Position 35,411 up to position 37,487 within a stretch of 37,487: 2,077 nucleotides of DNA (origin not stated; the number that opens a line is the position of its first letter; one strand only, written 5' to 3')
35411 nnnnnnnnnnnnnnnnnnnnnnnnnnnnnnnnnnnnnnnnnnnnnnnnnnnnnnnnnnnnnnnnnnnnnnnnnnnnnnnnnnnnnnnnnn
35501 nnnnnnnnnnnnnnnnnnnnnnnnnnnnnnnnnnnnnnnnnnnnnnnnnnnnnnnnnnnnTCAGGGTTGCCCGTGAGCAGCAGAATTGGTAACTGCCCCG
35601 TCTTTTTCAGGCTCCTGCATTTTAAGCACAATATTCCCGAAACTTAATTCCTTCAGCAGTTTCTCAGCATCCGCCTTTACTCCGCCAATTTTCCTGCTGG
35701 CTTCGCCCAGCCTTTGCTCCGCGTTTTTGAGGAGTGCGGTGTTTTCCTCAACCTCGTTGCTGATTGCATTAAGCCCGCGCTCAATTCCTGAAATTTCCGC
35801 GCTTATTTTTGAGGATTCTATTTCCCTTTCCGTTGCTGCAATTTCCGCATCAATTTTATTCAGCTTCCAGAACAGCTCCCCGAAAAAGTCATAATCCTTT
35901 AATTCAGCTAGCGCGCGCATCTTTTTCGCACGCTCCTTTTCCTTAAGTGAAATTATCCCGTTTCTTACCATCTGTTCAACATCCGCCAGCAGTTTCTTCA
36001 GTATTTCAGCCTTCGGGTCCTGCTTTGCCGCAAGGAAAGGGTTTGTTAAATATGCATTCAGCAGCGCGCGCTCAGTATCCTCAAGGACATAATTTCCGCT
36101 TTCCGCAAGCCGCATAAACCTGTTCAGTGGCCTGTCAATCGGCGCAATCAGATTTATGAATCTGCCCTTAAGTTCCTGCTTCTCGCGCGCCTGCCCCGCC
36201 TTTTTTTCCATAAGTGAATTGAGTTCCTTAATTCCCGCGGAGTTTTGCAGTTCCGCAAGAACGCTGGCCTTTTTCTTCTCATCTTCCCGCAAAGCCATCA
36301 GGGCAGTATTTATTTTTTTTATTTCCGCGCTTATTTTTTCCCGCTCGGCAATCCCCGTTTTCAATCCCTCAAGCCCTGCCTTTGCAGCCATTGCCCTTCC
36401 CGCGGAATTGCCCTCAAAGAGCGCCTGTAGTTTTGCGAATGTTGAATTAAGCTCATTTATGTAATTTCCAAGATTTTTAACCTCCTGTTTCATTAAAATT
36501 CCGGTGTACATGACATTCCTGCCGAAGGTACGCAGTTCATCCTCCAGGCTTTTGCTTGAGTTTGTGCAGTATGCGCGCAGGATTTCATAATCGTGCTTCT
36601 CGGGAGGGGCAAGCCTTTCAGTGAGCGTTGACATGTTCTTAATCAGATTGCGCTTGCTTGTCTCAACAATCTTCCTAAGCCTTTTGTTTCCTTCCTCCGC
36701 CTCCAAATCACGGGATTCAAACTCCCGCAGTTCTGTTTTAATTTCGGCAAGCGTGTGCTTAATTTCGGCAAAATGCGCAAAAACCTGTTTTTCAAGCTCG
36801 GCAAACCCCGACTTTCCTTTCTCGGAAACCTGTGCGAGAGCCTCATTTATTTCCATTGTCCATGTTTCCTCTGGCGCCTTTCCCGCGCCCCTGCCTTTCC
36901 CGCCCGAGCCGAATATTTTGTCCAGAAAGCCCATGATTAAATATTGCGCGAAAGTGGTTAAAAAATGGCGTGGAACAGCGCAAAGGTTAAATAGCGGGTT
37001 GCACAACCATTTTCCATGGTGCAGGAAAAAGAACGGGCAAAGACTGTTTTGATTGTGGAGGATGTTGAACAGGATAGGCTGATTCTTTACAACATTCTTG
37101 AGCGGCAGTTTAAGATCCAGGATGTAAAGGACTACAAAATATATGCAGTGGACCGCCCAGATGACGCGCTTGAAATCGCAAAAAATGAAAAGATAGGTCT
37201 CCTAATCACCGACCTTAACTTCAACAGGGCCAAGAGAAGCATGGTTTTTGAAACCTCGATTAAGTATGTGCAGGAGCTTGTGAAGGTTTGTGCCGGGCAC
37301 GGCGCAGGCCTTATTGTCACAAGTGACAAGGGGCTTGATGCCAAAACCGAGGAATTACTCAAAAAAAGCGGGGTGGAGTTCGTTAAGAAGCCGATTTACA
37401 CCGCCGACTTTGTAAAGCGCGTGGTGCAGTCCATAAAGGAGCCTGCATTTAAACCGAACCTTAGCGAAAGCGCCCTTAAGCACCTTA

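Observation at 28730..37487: Uncharacterised module: two Ig-repeat single-pass surface proteins coupled to KaiC-like ATPases, Walker-A-less paralogs, a coiled-coil protein and a CheY-like receiver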

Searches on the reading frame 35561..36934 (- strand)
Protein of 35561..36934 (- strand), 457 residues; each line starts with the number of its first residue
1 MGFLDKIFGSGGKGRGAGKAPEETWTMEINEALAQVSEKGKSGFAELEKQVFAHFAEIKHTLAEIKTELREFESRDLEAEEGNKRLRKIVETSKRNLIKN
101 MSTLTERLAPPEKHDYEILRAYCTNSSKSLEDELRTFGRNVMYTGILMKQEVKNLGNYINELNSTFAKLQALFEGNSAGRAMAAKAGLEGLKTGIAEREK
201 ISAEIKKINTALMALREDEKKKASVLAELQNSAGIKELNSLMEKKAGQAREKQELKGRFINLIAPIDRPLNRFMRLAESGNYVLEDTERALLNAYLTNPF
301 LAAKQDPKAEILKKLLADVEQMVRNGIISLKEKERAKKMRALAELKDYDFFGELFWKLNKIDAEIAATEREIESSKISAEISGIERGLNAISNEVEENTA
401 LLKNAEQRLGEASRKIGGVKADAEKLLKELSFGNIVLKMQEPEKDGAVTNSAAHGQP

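Call 7: search_protein_families(library=pfam, proteins=[window:35561-36934:-], max_evalue=0.1)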
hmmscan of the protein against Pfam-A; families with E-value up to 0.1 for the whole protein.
window:35561-36934:- (457 aa): 4 families
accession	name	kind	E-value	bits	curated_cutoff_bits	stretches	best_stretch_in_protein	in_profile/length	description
PF01442.23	Apolipoprotein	-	0.021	15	90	1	28-110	41-121/190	Apolipoprotein A1/A4/E domain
PF09787.14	Golgin_A5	-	0.024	14.6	31.7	0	148-261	59-174/305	Golgin subfamily A member 5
PF06009.19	Laminin_II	-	0.052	14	33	1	369-431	14-76/138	Laminin Domain II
PF14584.11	DUF4446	-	0.063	13.7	27.4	1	355-451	21-115/150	Protein of unknown function (DUF4446)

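Call 8: search_protein_families(library=ncbifam, proteins=[window:35561-36934:-], max_evalue=0.1)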
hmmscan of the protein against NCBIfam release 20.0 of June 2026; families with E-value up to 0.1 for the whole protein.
window:35561-36934:- (457 aa): 0 families

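Call 22: find_homologous_proteins(query=window:35561-36934:-, max_evalue=0.001)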
Query window:35561-36934:- (457 aa): 20 proteins with E <= 0.001 among 8000 candidates.
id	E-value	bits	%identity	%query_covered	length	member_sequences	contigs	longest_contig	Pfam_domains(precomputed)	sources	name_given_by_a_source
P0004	4.8e-284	960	100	100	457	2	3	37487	-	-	-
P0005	1.4e-133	464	54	96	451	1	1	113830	-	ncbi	ncbi:MAG: hypothetical protein V1676_05080 [Candidatus Diapherotrites archaeon]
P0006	9.3e-95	336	43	96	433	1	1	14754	-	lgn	-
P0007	2.8e-77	279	38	96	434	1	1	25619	-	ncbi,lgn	-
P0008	5.1e-73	265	37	96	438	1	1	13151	-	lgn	-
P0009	1.6e-71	260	35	96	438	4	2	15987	-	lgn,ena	-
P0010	3.3e-67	246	36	96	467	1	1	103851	-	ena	-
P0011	2.1e-57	213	32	96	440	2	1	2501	-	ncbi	-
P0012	8.1e-54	202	35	82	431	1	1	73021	-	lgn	-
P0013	5.0e-53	199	36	80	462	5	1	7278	-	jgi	-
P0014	8.7e-52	195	34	98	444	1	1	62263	-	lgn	-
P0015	1.2e-49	188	32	93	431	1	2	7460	-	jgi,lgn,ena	-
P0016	1.1e-46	178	35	86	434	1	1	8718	-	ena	-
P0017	9.5e-44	168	29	93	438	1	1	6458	-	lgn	-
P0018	5.6e-38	149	30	95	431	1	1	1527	-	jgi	jgi:hypothetical protein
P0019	1.1e-37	148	29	87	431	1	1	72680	-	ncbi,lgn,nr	ncbi:MAG: hypothetical protein NTZ73_02580 [Candidatus Diapherotrites archaeon]|nr:hypothetical prot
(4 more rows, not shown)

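Call 23: find_encoding_contigs(protein=P0005, flank=10000, max_places=2)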
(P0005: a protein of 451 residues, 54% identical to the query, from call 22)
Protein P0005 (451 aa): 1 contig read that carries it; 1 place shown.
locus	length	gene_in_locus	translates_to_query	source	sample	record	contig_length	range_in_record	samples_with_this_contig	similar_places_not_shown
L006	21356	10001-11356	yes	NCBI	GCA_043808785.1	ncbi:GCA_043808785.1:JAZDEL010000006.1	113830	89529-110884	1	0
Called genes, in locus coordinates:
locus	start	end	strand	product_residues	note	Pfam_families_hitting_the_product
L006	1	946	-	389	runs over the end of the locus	PF00108:Thiolase_N, PF00109:ketoacyl-synt, PF02803:Thiolase_C, PF22691:Thiolase_C_1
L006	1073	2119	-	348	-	PF01154:HMG_CoA_synt_N, PF08541:ACP_syn_III_C (weak)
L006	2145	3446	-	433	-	PF00368:HMG-CoA_red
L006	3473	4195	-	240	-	PF13353:Fer4_12, PF04055:Radical_SAM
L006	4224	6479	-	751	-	PF02901:PFL-like, PF01228:Gly_radical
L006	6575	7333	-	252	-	PF01513:NAD_kinase, PF20143:NAD_kinase_C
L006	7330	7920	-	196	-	-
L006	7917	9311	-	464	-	PF14691:Fer4_20, PF00070:Pyr_redox (faint), PF00890:FAD_binding_2 (weak), PF01266:DAO, PF01946:Thi4 (weak), PF07992:Pyr_redox_2, PF13450:NAD_binding_8, PF13738:Pyr_redox_3 (weak), +2 more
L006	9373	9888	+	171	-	PF01965:DJ-1_PfpI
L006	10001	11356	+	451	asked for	-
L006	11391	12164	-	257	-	PF24336:DUF7504 (weak)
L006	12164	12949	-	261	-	PF00154:RecA_N (weak), PF13481:AAA_25, PF03796:DnaB_C, PF06745:ATPase, PF23442:DUF7125 (weak)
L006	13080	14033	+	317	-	PF06745:ATPase (weak), PF24336:DUF7504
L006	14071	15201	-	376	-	PF13481:AAA_25 (weak), PF03796:DnaB_C (weak), PF06745:ATPase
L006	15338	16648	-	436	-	PF01835:MG2 (faint)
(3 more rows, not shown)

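Call 24: find_encoding_contigs(protein=P0010, flank=10000, max_places=2)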
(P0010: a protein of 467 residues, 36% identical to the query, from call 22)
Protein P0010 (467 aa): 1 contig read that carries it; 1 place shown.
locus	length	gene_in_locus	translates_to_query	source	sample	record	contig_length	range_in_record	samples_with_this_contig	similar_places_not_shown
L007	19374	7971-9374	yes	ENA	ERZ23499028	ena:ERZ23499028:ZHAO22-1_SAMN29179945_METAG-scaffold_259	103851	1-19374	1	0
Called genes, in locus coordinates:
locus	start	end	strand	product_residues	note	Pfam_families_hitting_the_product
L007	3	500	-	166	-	?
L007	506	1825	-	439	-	PF00368:HMG-CoA_red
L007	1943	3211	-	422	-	PF02441:Flavoprotein, PF04127:DFP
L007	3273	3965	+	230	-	PF02511:Thy1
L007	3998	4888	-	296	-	-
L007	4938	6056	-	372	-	PF00348:polyprenyl_synt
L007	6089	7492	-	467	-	PF01368:DHH, PF21763:DHH_CID, PF02272:DHHA1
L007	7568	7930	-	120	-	-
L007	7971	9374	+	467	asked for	-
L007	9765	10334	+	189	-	PF01121:CoaE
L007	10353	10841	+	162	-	PF01467:CTP_transf_like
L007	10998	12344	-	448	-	PF00753:Lactamase_B, PF23023:Anti-Pycsar_Apyc1 (weak), PF12706:Lactamase_B_2, PF16661:Lactamase_B_6, PF10996:Beta-Casp, PF07521:RMMBL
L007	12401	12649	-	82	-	-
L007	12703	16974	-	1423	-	PF00082:Peptidase_S8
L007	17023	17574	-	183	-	PF03703:bPH_2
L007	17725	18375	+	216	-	PF04473:DUF553 (weak)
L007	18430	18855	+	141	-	PF00293:NUDIX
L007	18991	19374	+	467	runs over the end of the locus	PF02878:PGM_PMM_I, PF02879:PGM_PMM_II, PF02880:PGM_PMM_III, PF00408:PGM_PMM_IV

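Call 25: find_encoding_contigs(protein=P0019, flank=10000, max_places=2)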
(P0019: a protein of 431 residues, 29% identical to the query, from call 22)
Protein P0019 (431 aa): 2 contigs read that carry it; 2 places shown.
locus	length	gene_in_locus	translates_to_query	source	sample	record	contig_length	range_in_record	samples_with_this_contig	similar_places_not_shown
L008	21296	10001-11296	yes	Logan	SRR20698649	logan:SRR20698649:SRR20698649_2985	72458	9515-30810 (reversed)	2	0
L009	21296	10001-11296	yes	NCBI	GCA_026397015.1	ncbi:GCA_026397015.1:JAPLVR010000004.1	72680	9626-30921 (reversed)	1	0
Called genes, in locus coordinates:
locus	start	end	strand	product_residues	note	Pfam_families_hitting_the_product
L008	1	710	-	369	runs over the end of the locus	PF08541:ACP_syn_III_C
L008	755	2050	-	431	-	PF00368:HMG-CoA_red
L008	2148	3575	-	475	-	PF14691:Fer4_20, PF00890:FAD_binding_2 (faint), PF01134:GIDA (faint), PF01262:AlaDh_PNT_C (faint), PF01946:Thi4, PF07992:Pyr_redox_2, PF13450:NAD_binding_8 (weak), PF00070:Pyr_redox (weak), +2 more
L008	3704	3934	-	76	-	-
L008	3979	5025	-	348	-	PF01070:FMN_dh, PF01645:Glu_synthase (weak)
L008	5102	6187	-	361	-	PF00348:polyprenyl_synt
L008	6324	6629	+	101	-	PF01402:RHH_1 (faint)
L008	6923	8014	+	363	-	PF04055:Radical_SAM, PF13353:Fer4_12, PF13186:SPASM (weak)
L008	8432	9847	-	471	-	PF01368:DHH, PF21763:DHH_CID, PF02272:DHHA1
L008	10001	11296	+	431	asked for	-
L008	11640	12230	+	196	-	-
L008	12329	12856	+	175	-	-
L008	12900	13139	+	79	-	-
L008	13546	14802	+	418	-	PF00890:FAD_binding_2 (weak), PF01266:DAO (faint), PF01494:FAD_binding_3 (faint), PF01946:Thi4 (weak), PF03486:HI0933_like (weak), PF05834:Lycopene_cycl (faint), PF07992:Pyr_redox_2 (weak), PF22578:GGR_cat, +1 more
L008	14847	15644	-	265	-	-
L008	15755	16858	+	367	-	PF05833:NFACT_N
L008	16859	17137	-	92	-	PF05239:PRC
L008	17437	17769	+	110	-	-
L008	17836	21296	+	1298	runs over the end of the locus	-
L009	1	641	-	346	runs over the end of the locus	PF08541:ACP_syn_III_C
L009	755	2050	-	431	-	PF00368:HMG-CoA_red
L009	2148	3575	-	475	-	PF14691:Fer4_20, PF00890:FAD_binding_2 (faint), PF01134:GIDA (faint), PF01262:AlaDh_PNT_C (faint), PF01946:Thi4, PF07992:Pyr_redox_2, PF13450:NAD_binding_8 (weak), PF00070:Pyr_redox (weak), +2 more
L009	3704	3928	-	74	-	-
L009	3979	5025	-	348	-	PF01070:FMN_dh, PF01645:Glu_synthase (weak)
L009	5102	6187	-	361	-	PF00348:polyprenyl_synt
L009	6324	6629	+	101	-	PF01402:RHH_1 (faint)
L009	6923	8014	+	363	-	PF04055:Radical_SAM, PF13353:Fer4_12, PF13186:SPASM (weak)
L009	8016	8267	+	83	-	-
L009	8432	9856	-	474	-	PF01368:DHH, PF21763:DHH_CID, PF02272:DHHA1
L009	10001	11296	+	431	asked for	-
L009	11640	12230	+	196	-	-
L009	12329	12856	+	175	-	-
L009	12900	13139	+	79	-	-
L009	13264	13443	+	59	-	PF00037:Fer4 (weak), PF13237:Fer4_10, PF14697:Fer4_21, PF12838:Fer4_7, PF13187:Fer4_9, PF25160:LdpA_Fe-S-bd (weak), PF00037:Fer4, PF12837:Fer4_6, +6 more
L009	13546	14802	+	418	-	PF00890:FAD_binding_2 (weak), PF01266:DAO (faint), PF01494:FAD_binding_3 (faint), PF01946:Thi4 (weak), PF03486:HI0933_like (weak), PF05834:Lycopene_cycl (faint), PF07992:Pyr_redox_2 (weak), PF22578:GGR_cat, +1 more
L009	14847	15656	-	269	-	-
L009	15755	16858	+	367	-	PF05833:NFACT_N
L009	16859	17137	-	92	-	PF05239:PRC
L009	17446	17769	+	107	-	-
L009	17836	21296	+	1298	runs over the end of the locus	-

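Call 43: search_solved_structures(query=A2, max_evalue=1)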
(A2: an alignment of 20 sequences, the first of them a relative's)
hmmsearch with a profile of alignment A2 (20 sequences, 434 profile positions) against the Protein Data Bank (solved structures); distinct sequences matched with E-value up to 1: 27.
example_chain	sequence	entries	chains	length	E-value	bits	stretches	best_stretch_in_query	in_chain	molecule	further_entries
4ilo_A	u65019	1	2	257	0.013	17.6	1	141-265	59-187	CT398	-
5app_A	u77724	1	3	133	0.026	16.6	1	145-272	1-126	General control protein GCN4,GENERAL CONTROL PROTEIN GCN4, OUTER MEMBRANE PROTEIN 100,Gene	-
6htl_A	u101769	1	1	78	0.032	16.3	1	173-224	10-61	Phosphoprotein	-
2wpr_A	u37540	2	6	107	0.033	16.2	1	177-272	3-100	TRIMERIC AUTOTRANSPORTER ADHESIN FRAGMENT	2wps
2mi7_A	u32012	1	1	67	0.039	16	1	141-191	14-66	de novo protein a3Y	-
8ur7_A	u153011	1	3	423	0.069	15.2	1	370-431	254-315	Trimer head HA,Hemagglutinin HA1 chain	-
5xau_C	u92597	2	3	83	0.071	15.1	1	351-407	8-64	Laminin subunit gamma-1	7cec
4zry_B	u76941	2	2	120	0.075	15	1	364-425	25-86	Keratin, type II cytoskeletal 1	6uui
3jqh_A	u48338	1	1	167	0.093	14.7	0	142-204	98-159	C-type lectin domain family 4 member M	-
8qox_B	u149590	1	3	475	0.094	14.7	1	370-425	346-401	Conserved membrane protein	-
8qad_A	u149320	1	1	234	0.12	14.3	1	146-275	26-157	sc-apCC-6-LLIA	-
4zry_A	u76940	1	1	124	0.17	13.9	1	161-252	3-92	Keratin, type I cytoskeletal 10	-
8qae_A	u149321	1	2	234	0.19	13.7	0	146-273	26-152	sc-apCC-6-SLLA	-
4c7n_B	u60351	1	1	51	0.2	13.6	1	377-420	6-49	SYNTHETIC ALPHA-HELIX, IM10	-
8r4p_A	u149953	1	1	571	0.23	13.4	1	129-217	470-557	Adhesin binding fucosylated histo-blood group antigen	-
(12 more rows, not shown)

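Call 48: predict_structure(alignment_id=A2)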
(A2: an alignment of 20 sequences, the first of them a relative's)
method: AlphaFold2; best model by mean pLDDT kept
length: 457 residues; sequences in the alignment: 20
mean_pLDDT: 85.7   pTM: 0.54
mean pLDDT of the five models: 85.7, 85.1, 84.9, 84.3, 84.1
residues with pLDDT >= 90: 220; 70-90: 195; 50-70: 7; < 50: 35
segments of 3 or more residues with pLDDT < 50: 1-5, 7-21, 443-457
pLDDT, mean of each block of 10 residues (from residue 1): 43 38 75 87 87 93 93 84 86 92 92 87 89 87 88 92 92 82 89 93 96 96 94 91 94 92 88 90 88 89 87 91 87 86 90 90 94 89 95 97 96 93 88 77 42 38
secondary structure, 60 per line:
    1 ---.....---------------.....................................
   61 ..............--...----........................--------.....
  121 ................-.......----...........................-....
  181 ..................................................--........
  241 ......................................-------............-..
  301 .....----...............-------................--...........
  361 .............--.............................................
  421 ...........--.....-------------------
elements in order: H4-8 E24-28 H29-74 H84-107 H116-136 H138-144 H149-175 H177-230 H233-278 H286-297 H299-305 H310-324 H332-347 H350-373 H376-431 E434-438

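Call 50: fold_search(model_id=the predicted structure, library=pdb)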
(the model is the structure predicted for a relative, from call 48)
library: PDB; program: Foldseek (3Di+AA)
matches with E <= 10: 268; with E <= 0.001: 0
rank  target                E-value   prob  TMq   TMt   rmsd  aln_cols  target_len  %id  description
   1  6h2x                  1.6e-02  0.60  0.14  0.17  49.3       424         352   14  MukB coiled-coil elbow from E. coli (released 2019-03-06)
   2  7zr1_C                2.1e-02  0.47  0.14  0.09  45.8       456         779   16  Chaetomium thermophilum Mre11-Rad50-Nbs1 complex bound to ATPyS (composite structure) (released 2023-01-11)
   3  8bwy_B                3.3e-02  0.80  0.18  0.04  21.8       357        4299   16  In situ outer dynein arm from Chlamydomonas reinhardtii in a pre-power stroke state (released 2023-05-10)
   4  7n6g_3W               4.0e-02  0.38  0.14  0.15  50.2       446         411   15  C1 of central pair (released 2022-05-18)
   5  1cii                  4.7e-02  0.77  0.22  0.18  22.6       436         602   15  COLICIN IA (released 1998-01-14)
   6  6zyw_B                5.2e-02  0.66  0.18  0.04  20.8       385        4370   14  Outer Dynein Arm-Shulin complex - overall structure (Tetrahymena thermophila) (released 2021-01-20)
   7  7n6g_3N               1.1e-01  0.28  0.14  0.15  46.9       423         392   16  C1 of central pair (released 2022-05-18)
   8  8rd2_A                1.1e-01  0.18  0.12  0.13  38.4       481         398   10  Trypanosoma brucei Invariant Surface Glycoprotein 75 (ISG75) (released 2024-02-14)
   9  9gm6_A                1.6e-01  0.20  0.14  0.07  37.3       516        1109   12  MukBEF in a nucleotide-bound state with open neck gate (heads core) (released 2025-03-26)
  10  7n6g_3M               1.8e-01  0.13  0.11  0.12  53.1       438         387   13  C1 of central pair (released 2022-05-18)
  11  7sqc_1K               2.0e-01  0.23  0.13  0.16  49.9       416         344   14  Ciliary C1 central pair apparatus isolated from Chlamydomonas reinhardtii (released 2022-04-13)
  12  7zr1_D                2.0e-01  0.21  0.14  0.09  39.9       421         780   14  Chaetomium thermophilum Mre11-Rad50-Nbs1 complex bound to ATPyS (composite structure) (released 2023-01-11)
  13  8ohd_B                2.1e-01  0.69  0.23  0.25  20.3       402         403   10  60S ribosomal subunit bound to the E3-UFM1 complex - state 3 (native) (released 2024-02-21)
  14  8i3j                  2.3e-01  0.77  0.21  0.30  12.5       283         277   11  Crystal structure of human inner-arm dynein heavy chain d stalk and microtubule binding domain (released 2023-08-09)
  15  7n6g_3V               2.5e-01  0.18  0.14  0.15  51.1       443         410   16  C1 of central pair (released 2022-05-18)
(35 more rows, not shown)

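Call 82: find_related_loci(query=A2, collection=metagenome_contigs, flank=10000)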
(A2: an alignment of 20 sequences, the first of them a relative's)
Query A2 (457 aa) in metagenome_contigs; peptide patterns used: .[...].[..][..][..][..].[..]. (x = any residue, [..] = any of these).
212 stretches matched a pattern; 18 encode a relative of the query (tblastn E <= 1e-3); 18 distinct loci.
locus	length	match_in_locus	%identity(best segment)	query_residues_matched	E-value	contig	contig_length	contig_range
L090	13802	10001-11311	35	1-440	2e-77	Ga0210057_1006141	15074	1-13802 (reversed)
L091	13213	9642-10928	38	1-431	4e-75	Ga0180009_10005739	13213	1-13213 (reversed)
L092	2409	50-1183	38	43-416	3e-73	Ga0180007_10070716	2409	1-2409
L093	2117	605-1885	36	1-431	6e-63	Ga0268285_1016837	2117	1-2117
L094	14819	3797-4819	34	55-394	8e-47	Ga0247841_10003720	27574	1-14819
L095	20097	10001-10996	33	45-375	2e-43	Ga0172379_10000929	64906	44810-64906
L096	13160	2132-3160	31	56-397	1e-42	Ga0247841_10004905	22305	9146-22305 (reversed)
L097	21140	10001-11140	31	56-412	1e-42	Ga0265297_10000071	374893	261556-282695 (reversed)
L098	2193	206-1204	33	46-377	6e-41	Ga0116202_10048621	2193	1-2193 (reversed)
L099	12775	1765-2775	31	46-381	1e-40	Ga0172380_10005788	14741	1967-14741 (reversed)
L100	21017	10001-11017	29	69-420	9e-40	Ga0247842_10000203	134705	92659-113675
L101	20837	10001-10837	32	85-361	2e-39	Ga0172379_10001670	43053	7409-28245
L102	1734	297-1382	32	1-376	1e-37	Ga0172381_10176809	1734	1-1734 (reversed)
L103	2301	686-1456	32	120-375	1e-36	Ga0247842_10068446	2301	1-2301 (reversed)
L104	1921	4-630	39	199-397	5e-32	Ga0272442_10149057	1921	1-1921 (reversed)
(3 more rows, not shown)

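Call 85: search_protein_representatives(alignment_id=A2)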
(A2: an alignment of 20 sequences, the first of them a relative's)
Query: 20 sequences, 434 profile positions. Proteins with E-value up to 0.001 (for the whole library): 1955; up to 1e-10: 1160; up to 1e-30: 179. The best 150 are listed.
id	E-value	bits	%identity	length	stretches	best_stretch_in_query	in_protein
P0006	3.4e-150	517.1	-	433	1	1-433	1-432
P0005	2.7e-148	510.8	-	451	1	2-433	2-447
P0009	1.9e-145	501.4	-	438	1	1-433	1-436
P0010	8.7e-145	499.3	-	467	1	1-432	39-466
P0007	3.9e-143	493.8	-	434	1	1-432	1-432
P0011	2.0e-136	471.7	-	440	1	1-433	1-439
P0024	7.9e-131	453.3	-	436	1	1-431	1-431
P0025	3.2e-130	451.3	-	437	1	1-432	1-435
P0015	4.8e-129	447.4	-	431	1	1-432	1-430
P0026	4.6e-128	444.2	-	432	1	1-433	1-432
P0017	2.8e-127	441.6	-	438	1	1-433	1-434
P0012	1.7e-126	439.0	-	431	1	1-432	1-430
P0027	5.3e-125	434.1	-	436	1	7-432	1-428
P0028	3.9e-124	431.2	-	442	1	3-433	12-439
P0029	2.8e-123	428.4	-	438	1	1-432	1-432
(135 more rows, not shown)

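Call 92: search_protein_families(library=padloc, proteins=[window:35561-36934:-], max_evalue=0.01)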
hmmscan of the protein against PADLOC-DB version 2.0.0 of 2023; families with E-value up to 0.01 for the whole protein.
window:35561-36934:- (457 aa): 0 families

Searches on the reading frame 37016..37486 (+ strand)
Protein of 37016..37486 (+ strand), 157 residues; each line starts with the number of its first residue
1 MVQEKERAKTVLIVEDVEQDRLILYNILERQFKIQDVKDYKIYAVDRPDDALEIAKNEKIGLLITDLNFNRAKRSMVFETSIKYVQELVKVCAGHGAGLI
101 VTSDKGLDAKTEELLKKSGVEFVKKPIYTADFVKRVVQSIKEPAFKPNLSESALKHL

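Call 7: search_protein_families(library=pfam, proteins=[window:37016-37486:+], max_evalue=0.1)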
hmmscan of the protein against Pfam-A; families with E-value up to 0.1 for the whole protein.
window:37016-37486:+ (157 aa): 1 family
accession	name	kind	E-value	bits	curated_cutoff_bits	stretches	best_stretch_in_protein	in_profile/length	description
PF00072.30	Response_reg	-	1.6e-05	25.5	30.2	1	11-136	1-110/111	Response regulator receiver domain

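Call 8: search_protein_families(library=ncbifam, proteins=[window:37016-37486:+], max_evalue=0.1)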
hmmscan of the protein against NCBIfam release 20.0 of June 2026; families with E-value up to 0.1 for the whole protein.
window:37016-37486:+ (157 aa): 1 family
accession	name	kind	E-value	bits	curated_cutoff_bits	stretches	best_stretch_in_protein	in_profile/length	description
NF047793.1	ResRegPgtA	equivalog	0.0056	15.5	650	1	27-142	17-123/414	two-component system response regulator PgtA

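Call 92: search_protein_families(library=padloc, proteins=[window:37016-37486:+], max_evalue=0.01)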
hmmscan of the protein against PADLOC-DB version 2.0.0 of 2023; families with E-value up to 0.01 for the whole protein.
window:37016-37486:+ (157 aa): 1 family
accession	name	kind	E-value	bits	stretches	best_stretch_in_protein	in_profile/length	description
PDLC04726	PDC-M60C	-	0.0067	13.3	1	11-141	3-132/407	-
